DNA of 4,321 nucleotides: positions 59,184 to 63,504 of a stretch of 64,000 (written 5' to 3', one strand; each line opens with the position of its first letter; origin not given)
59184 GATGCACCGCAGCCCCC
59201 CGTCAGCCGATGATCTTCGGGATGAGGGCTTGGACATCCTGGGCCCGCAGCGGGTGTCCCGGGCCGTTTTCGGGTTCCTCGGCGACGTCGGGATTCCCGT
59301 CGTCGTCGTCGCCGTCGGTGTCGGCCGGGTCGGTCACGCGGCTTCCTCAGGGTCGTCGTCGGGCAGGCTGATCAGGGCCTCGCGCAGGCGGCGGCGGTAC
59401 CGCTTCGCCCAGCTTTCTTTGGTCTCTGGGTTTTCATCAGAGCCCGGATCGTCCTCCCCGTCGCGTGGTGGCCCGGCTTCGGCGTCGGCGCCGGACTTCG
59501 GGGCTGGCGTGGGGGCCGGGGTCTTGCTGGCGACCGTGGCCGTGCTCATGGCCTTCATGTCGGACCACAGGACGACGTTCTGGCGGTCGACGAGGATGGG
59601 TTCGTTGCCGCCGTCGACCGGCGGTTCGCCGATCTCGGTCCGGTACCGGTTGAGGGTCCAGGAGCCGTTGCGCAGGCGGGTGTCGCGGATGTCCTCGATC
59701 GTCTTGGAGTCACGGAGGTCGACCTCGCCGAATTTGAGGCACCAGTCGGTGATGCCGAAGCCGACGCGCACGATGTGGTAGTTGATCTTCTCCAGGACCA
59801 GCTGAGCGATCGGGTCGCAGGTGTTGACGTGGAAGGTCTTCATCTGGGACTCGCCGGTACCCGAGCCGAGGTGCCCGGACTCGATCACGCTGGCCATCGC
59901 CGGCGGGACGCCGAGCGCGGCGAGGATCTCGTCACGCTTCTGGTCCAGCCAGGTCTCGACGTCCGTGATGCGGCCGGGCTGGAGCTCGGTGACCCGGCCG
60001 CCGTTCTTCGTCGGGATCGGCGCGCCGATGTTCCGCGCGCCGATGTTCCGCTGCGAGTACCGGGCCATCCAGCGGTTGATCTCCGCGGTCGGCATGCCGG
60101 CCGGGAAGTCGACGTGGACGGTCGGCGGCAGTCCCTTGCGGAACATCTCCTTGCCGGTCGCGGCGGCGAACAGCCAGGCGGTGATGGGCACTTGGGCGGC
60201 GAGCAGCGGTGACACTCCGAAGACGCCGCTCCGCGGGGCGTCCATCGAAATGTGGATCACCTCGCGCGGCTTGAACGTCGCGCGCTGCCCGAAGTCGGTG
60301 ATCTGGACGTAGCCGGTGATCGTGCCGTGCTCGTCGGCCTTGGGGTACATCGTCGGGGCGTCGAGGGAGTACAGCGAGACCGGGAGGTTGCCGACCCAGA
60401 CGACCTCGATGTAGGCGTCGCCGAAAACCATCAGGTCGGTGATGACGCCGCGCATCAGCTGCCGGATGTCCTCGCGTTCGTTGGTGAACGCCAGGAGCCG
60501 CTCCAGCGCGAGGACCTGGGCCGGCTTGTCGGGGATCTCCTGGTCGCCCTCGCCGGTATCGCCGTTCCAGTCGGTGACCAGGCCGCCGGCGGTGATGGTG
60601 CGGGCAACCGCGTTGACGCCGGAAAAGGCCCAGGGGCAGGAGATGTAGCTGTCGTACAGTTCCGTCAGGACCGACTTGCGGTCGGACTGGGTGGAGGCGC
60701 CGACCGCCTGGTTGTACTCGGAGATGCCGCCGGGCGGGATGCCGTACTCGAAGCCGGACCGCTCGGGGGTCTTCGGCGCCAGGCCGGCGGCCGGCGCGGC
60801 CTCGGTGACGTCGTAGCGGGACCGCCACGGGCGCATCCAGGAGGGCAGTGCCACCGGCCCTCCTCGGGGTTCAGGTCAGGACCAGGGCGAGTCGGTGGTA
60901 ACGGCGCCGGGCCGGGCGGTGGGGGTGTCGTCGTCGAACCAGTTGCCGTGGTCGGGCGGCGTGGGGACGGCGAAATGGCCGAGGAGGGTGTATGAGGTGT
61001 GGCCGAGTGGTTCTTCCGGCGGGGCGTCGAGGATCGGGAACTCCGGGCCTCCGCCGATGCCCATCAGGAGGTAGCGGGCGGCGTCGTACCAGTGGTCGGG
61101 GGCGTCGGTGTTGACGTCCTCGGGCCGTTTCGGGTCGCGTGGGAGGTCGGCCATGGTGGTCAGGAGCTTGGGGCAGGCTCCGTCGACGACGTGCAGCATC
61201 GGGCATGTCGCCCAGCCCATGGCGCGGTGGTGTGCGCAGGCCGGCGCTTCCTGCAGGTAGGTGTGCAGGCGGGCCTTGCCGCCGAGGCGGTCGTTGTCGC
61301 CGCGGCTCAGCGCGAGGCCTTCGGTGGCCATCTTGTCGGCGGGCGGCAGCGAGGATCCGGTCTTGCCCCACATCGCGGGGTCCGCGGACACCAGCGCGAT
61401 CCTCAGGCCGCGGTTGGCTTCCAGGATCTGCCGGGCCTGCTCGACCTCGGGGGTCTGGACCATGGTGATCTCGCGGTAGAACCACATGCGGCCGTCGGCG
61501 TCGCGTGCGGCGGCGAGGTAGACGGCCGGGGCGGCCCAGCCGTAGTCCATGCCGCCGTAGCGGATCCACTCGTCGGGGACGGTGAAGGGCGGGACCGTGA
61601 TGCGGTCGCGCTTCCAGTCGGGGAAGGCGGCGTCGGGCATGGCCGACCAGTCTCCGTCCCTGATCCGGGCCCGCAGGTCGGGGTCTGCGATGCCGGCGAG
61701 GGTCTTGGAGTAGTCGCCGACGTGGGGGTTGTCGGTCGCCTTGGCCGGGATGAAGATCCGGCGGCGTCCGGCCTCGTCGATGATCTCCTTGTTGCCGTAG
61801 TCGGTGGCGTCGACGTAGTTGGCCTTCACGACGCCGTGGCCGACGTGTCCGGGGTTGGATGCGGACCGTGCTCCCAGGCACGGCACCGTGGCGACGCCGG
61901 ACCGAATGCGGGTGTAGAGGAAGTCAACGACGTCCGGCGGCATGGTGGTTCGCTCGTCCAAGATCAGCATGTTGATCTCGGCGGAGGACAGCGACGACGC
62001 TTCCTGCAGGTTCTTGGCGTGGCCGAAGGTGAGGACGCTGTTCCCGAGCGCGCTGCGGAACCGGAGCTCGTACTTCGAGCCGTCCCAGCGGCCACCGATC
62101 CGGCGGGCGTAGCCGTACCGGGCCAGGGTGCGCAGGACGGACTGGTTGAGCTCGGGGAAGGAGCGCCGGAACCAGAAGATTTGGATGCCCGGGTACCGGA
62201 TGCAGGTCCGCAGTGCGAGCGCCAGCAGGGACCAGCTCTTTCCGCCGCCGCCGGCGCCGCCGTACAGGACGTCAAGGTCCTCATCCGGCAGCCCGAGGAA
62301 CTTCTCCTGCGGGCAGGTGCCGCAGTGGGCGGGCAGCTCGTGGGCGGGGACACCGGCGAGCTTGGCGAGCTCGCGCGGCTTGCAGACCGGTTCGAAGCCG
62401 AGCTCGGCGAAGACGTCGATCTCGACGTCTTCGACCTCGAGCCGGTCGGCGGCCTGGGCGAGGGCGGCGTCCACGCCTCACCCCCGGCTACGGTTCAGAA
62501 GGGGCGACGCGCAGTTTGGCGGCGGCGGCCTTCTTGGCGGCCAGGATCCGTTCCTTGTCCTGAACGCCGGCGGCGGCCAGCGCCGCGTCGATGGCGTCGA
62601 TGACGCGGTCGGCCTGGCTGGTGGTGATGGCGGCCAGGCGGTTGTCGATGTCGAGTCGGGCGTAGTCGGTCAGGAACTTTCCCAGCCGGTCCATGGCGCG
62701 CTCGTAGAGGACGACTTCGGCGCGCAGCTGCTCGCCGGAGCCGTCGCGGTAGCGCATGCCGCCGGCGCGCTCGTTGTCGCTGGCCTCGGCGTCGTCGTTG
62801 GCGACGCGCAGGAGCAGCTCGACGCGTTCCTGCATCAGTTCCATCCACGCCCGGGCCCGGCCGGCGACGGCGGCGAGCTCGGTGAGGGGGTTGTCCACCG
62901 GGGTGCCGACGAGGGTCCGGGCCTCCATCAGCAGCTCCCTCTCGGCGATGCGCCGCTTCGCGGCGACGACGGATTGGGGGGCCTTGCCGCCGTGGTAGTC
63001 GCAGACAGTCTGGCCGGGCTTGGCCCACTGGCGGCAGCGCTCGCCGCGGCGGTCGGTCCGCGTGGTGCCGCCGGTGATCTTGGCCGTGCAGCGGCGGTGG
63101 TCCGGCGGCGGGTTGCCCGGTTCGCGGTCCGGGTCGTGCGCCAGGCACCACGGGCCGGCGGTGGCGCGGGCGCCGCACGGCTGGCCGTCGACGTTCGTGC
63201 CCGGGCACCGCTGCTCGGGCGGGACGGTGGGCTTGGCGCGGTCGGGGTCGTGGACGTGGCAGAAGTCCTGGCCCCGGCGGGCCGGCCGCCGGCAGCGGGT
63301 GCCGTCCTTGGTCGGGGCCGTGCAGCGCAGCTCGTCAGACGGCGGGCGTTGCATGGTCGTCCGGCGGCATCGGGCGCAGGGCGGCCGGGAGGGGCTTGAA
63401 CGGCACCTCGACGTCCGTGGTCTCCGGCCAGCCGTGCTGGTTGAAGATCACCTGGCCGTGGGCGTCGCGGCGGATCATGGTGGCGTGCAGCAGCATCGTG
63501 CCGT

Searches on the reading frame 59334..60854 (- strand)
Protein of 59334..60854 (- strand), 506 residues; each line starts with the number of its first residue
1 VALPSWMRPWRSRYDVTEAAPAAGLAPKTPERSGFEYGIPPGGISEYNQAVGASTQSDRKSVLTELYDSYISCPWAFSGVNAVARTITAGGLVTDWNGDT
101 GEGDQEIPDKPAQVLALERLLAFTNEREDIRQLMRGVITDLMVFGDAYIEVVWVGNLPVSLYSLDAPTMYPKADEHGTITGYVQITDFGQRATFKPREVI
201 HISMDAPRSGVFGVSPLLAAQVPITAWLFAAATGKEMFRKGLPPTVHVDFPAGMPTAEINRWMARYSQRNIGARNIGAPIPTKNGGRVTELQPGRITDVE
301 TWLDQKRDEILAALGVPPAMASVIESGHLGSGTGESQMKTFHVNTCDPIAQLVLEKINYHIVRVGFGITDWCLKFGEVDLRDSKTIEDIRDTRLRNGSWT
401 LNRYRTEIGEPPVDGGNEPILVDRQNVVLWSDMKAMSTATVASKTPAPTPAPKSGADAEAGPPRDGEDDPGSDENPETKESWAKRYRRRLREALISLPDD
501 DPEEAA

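Call 9: search_protein_families(library=phrogs, proteins=[window:59334-60854:-], max_evalue=0.00001)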
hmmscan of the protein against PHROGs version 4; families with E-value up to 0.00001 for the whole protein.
window:59334-60854:- (506 aa): 4 families
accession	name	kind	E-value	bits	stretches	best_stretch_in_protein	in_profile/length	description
phrog_12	-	head and packaging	1.6e-39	137.5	1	59-485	79-480/646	portal protein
phrog_2662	-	head and packaging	1.3e-26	94.5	1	53-484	47-473/717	portal protein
phrog_9232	-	head and packaging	2.1e-10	41.1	1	120-482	116-489/502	portal protein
phrog_68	-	head and packaging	7e-08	32.5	0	131-233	93-192/344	portal protein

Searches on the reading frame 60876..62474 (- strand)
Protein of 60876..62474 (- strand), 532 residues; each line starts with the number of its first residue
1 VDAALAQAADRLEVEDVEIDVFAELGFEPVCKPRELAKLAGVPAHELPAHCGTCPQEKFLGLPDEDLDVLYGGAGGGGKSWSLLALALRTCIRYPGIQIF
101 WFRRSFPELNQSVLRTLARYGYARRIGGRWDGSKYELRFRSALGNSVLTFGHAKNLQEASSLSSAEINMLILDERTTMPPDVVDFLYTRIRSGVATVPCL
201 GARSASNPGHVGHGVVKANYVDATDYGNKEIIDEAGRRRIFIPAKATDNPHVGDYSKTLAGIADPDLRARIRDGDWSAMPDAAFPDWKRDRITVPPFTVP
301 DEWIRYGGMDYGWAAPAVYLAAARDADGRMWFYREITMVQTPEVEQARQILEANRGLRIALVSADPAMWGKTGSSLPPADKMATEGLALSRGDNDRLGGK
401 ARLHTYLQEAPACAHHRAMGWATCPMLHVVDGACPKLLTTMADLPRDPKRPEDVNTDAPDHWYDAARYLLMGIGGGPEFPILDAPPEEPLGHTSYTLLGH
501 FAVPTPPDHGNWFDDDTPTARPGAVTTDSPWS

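Call 9: search_protein_families(library=phrogs, proteins=[window:60876-62474:-], max_evalue=0.00001)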
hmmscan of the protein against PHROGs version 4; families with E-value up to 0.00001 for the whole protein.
window:60876-62474:- (532 aa): 5 families
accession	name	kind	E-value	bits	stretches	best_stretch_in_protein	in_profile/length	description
phrog_2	-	head and packaging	1.4e-24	87.9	1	70-472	281-591/807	terminase large subunit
phrog_979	-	head and packaging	3.2e-21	76.6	1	54-296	156-425/642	terminase large subunit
phrog_9526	-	head and packaging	4e-09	37.3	1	64-243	23-198/280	terminase large subunit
phrog_5653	-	head and packaging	2.2e-06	28.5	0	275-366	2-96/199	terminase large subunit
phrog_3717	-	head and packaging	4.8e-06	27.2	0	68-194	26-151/277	terminase large subunit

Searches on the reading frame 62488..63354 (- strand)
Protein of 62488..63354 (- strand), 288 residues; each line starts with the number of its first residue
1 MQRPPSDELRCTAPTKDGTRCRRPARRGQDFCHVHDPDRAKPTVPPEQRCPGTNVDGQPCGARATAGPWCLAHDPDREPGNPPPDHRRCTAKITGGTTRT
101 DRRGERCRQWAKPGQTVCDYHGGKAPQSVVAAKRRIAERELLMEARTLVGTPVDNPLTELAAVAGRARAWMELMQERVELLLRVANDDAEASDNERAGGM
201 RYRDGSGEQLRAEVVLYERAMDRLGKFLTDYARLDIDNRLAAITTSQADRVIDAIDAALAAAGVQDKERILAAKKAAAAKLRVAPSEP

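Call 11: search_protein_families(library=pfam, proteins=[window:62488-63354:-], max_evalue=0.001)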
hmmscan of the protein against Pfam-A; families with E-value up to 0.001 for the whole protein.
window:62488-63354:- (288 aa): 2 families
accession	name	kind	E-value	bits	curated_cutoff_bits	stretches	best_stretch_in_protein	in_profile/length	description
PF19067.5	DUF5763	-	4.7e-05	23.2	26.3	0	11-38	4-30/39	Family of unknown function (DUF5763)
PF09329.16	zf-primase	-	0.00025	21.2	28.8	0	11-35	9-34/46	Primase zinc finger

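Call 19: find_encoding_contigs(protein=window:62488-63354:-, flank=10000, max_places=6)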
Protein window:62488-63354:- (288 aa): 12 contigs read that carry it; 4 places shown.
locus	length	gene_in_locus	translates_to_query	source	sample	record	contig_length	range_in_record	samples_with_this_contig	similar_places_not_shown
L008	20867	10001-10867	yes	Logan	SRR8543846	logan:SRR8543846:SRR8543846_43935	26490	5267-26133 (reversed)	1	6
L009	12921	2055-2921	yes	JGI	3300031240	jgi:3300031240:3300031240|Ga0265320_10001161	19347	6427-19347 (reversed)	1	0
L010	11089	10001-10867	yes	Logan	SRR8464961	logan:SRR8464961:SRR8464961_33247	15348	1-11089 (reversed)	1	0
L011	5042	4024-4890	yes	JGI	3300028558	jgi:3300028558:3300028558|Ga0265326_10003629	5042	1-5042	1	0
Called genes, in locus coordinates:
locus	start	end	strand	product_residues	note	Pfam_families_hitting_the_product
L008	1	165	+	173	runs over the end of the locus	?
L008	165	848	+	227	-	PF10127:RlaP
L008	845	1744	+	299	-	PF13671:AAA_33, PF25109:HAD_PNKP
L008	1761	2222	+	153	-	-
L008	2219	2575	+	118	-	-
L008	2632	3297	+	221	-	-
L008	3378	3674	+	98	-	PF00376:MerR (weak), PF13411:MerR_1 (weak)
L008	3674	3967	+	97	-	-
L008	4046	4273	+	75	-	-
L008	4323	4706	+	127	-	-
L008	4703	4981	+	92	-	-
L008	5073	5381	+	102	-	-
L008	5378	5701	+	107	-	-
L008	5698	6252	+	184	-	-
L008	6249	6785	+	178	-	-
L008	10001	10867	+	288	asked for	-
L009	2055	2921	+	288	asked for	-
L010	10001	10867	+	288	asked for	-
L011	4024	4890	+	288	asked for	-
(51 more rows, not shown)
